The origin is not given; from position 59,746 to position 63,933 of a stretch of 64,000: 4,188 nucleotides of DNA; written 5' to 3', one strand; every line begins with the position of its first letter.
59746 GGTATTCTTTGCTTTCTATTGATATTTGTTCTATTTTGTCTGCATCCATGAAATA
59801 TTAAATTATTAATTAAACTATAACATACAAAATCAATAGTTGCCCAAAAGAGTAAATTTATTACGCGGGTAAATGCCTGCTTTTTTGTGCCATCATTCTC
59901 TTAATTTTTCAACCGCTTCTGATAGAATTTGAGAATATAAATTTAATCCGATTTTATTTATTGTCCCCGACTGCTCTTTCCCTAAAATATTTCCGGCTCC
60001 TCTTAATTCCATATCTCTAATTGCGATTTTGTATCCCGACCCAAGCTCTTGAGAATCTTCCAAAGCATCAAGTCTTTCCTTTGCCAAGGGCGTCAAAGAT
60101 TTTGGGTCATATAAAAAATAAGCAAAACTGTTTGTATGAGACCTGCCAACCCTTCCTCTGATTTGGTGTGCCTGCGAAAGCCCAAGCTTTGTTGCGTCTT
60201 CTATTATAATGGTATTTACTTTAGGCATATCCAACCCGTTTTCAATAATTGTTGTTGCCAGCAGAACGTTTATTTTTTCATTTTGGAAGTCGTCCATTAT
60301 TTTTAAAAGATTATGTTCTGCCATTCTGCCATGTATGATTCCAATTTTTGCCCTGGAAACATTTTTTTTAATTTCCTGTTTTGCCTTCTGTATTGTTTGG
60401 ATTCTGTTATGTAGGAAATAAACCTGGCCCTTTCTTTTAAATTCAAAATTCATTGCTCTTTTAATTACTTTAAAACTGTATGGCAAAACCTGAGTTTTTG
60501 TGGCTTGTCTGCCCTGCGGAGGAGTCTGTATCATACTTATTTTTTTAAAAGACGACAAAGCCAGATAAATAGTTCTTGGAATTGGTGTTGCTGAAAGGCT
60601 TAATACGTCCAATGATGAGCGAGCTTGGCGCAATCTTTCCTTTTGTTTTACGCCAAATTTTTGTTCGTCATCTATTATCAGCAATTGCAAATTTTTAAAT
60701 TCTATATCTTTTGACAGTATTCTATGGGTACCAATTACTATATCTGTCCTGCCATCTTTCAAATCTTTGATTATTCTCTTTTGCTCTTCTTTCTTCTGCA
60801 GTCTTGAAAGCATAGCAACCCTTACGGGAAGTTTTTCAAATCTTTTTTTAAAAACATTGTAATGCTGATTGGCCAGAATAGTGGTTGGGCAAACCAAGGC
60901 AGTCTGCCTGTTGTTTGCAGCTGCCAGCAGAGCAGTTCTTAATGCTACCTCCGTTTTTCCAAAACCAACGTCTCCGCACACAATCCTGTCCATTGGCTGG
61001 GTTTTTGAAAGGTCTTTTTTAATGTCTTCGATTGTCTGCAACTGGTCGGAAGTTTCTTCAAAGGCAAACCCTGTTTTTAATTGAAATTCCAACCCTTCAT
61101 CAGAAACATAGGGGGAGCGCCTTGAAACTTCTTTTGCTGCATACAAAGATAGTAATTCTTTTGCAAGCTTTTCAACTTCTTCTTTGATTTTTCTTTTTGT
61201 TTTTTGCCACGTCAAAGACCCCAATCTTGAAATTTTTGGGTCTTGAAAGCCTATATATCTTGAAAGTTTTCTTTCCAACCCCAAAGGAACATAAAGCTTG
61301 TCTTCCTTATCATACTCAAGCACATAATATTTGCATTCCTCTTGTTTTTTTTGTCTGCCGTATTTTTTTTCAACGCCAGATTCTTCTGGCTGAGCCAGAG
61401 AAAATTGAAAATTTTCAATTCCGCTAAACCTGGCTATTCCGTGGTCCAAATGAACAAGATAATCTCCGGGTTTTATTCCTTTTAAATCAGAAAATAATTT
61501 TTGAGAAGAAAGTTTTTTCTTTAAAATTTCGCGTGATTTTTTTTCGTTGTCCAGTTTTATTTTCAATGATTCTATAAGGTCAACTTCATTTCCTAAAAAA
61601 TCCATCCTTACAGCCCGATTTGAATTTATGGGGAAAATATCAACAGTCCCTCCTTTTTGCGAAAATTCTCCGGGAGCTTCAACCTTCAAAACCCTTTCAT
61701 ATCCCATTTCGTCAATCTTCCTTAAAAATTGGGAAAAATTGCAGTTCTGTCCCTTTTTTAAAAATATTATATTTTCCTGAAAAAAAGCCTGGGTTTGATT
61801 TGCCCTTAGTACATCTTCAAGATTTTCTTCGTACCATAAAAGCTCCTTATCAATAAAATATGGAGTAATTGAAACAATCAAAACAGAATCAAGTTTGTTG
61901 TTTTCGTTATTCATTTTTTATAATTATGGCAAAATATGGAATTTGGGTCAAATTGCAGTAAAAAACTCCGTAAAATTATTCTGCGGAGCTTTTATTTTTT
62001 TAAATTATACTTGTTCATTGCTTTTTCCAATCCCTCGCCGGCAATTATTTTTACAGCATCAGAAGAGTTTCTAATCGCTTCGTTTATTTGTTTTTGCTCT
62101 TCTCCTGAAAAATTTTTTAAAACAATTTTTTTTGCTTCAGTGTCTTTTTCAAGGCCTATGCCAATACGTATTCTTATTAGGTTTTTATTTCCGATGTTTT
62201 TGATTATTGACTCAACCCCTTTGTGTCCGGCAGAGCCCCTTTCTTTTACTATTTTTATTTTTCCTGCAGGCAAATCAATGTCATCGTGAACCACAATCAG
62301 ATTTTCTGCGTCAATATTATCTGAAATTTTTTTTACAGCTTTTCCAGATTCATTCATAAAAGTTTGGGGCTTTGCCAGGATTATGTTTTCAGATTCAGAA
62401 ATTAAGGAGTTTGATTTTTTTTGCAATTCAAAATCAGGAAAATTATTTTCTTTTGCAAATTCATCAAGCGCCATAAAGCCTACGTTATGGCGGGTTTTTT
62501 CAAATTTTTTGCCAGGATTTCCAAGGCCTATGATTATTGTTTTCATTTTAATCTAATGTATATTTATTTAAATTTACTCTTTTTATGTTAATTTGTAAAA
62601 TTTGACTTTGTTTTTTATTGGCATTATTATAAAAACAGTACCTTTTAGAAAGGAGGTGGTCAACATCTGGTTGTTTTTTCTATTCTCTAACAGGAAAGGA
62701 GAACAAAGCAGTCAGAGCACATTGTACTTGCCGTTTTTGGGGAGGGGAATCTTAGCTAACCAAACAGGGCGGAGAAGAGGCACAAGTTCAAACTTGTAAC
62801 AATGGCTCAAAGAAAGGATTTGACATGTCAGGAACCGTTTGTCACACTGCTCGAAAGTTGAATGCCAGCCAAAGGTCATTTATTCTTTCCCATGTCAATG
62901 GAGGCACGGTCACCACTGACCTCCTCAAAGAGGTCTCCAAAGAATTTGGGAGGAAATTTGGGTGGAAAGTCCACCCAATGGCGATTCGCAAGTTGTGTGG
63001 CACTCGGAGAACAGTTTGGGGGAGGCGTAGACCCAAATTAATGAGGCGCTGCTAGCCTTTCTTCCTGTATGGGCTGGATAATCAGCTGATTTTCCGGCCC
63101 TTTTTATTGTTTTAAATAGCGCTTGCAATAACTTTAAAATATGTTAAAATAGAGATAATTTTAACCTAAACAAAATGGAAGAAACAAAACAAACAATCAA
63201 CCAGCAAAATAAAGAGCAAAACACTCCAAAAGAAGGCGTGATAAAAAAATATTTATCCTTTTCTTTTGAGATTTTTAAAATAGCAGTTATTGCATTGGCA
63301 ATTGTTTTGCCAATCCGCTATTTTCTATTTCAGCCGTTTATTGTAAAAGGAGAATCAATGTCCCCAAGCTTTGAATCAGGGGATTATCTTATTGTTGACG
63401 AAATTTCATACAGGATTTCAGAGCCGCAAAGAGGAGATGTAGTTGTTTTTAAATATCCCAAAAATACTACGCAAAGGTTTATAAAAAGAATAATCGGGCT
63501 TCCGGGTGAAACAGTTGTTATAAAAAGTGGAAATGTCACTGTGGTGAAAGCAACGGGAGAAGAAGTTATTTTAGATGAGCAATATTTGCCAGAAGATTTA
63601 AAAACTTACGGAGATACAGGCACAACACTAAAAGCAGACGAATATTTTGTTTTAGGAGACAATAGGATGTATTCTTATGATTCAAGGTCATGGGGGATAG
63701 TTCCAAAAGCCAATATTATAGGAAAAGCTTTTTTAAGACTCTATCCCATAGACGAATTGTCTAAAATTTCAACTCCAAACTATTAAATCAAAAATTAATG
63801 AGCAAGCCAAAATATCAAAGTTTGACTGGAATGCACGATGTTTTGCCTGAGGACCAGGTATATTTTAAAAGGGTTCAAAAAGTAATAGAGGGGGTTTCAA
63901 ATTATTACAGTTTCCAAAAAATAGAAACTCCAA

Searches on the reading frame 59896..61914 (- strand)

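Call 69: search_protein_families(library=pfam, proteins=[window:59896-61914:-], max_evalue=0.001)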
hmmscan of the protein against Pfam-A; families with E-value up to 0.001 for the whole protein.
window:59896-61914:- (673 aa): 9 families
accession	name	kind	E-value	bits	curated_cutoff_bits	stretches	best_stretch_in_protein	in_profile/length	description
PF00271.37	Helicase_C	-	2.5e-25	89.3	23.5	1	487-592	9-109/110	Helicase conserved C-terminal domain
PF00270.35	DEAD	-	4.3e-25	88.8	26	1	288-448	1-163/167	DEAD/DEAH box helicase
PF17757.6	UvrB_inter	-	3.5e-16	59.5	22.9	1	51-120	2-72/91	UvrB interaction domain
PF02559.22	CarD_TRCF_RID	-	3.1e-14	53.2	23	1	148-221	2-57/57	CarD-like/TRCF RID domain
PF04851.21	ResIII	-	9.7e-10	39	22.5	1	288-444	5-162/164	Type III restriction enzyme, res subunit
PF14814.11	UB2H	-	1.6e-06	28.5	27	1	52-94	1-43/85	Bifunctional transglycosylase second domain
PF22590.2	Cas3-like_C_2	-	2.1e-05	25.2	27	1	495-593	2-105/106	CRISPR-associated nuclease/helicase Cas3, C-terminal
PF13307.12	Helicase_C_2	-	0.00042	20.8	25.3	0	494-565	8-82/170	Helicase C-terminal domain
PF16203.11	ERCC3_RAD25_C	-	0.0005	19.9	27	1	476-595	41-154/248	ERCC3/RAD25/XPB C-terminal helicase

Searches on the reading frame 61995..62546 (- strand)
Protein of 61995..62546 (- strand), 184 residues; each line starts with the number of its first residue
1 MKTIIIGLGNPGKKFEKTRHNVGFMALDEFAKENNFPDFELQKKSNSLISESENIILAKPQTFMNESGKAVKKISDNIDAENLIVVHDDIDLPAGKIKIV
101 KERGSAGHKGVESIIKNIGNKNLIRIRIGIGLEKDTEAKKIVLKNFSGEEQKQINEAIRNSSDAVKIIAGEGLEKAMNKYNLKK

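Call 17: find_encoding_contigs(protein=window:61995-62546:-, flank=10000)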
Protein window:61995-62546:- (184 aa): no gene with exactly this product is on record in the collection.

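Call 69: search_protein_families(library=pfam, proteins=[window:61995-62546:-], max_evalue=0.001)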
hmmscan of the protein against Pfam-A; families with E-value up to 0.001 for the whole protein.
window:61995-62546:- (184 aa): 1 family
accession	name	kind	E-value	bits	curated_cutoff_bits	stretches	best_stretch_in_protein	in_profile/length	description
PF01195.25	Pept_tRNA_hydro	-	1.4e-57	194.9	27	1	4-181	1-183/183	Peptidyl-tRNA hydrolase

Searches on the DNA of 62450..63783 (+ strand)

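Call 6: search_rna_families(source=window, start=62450, end=63250, threshold=evalue, max_evalue=10, show_alignments=4)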
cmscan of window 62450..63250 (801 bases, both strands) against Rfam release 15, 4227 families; matches with E-value up to 10: 5.
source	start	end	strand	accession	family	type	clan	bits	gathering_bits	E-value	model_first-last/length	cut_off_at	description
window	62450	62492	-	RF02875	AS-pc01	Gene; antisense;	-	20.7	79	0.47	1-46/99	3'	Antisense to pHK01_035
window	63066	63167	-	RF00394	SNORA4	Gene; snRNA; snoRNA; HACA-box;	CL00023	18.1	56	7.1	1-141/141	no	Small nucleolar RNA SNORA4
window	62953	62976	-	RF01785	blv_FSE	Cis-reg; frameshift_element;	-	17.4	34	1.7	1-27/27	no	ribosomal frameshift site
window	63044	63115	+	RF00519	suhB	Gene; sRNA;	CL00108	13.5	41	6.7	1-77/77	no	Makes More Granules Regulator RNA (mmgR)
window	62656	62707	-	RF02350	psRNA6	Gene; sRNA;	-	8.9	60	7.6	1-333/333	no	Nitrosomonas sRNA psRNA6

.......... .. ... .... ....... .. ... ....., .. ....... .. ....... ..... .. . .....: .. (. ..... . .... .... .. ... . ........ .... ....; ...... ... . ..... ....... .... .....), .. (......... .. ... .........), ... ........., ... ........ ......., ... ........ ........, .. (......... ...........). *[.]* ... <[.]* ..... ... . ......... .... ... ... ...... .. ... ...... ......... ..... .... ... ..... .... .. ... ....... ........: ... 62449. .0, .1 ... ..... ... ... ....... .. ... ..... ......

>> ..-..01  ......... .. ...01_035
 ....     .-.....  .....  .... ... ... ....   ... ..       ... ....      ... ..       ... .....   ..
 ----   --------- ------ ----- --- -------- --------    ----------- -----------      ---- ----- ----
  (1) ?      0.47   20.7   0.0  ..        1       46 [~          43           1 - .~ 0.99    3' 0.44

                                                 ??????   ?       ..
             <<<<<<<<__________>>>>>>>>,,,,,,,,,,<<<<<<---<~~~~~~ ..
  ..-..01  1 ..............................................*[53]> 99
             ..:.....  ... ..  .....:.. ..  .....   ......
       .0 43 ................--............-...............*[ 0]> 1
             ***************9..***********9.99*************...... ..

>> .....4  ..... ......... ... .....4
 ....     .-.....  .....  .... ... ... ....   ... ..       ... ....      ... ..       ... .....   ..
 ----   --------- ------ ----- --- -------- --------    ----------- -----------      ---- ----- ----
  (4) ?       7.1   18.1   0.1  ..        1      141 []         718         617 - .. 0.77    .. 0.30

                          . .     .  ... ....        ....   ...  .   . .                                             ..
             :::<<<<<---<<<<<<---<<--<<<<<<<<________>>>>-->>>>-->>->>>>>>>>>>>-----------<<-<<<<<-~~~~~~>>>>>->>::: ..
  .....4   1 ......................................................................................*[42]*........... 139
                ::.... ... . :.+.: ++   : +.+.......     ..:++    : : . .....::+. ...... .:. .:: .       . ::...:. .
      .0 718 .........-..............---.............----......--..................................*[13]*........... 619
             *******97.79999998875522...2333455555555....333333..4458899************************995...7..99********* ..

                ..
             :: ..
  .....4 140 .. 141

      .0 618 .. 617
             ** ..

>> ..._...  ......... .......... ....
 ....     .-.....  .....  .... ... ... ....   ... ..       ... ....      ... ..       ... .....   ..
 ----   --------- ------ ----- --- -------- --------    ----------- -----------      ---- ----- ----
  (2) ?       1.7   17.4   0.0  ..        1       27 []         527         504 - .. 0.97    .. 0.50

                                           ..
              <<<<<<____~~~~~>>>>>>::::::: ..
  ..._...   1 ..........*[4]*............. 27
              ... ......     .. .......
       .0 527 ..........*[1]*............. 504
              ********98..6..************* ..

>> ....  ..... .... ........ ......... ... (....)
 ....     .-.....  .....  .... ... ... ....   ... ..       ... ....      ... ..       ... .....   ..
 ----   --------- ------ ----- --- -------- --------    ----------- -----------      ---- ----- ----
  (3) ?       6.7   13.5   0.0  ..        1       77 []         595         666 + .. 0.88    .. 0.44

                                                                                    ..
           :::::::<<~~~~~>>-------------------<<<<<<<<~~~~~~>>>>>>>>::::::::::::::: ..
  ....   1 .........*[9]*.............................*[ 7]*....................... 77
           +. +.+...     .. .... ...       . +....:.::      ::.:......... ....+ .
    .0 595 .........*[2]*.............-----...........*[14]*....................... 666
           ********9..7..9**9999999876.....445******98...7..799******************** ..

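Call 21: search_rna_families(sources=[L001, L017, L013, L006, L016, L031, L039, L002, L005, L009, L010, L012, L020, L027, L029, L032, L049, L070], threshold=gathering)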
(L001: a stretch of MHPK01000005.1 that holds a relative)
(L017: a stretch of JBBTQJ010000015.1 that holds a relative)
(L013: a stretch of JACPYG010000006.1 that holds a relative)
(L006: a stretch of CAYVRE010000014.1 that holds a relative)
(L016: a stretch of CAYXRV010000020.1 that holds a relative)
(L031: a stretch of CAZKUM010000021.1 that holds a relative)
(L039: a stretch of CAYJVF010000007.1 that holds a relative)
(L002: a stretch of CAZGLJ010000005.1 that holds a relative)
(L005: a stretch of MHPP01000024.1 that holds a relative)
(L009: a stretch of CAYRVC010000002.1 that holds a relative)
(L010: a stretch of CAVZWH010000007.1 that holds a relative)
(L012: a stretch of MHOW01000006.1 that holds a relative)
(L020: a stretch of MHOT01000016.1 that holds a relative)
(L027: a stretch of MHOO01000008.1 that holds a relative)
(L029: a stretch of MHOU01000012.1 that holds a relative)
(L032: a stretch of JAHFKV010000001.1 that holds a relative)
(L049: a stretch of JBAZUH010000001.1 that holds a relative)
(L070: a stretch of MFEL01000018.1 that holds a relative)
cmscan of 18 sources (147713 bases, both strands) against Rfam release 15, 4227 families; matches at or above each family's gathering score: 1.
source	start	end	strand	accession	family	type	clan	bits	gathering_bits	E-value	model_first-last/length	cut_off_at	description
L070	3812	3884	+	RF00005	tRNA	Gene; tRNA;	CL00001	73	29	1.1e-13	1-71/71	no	tRNA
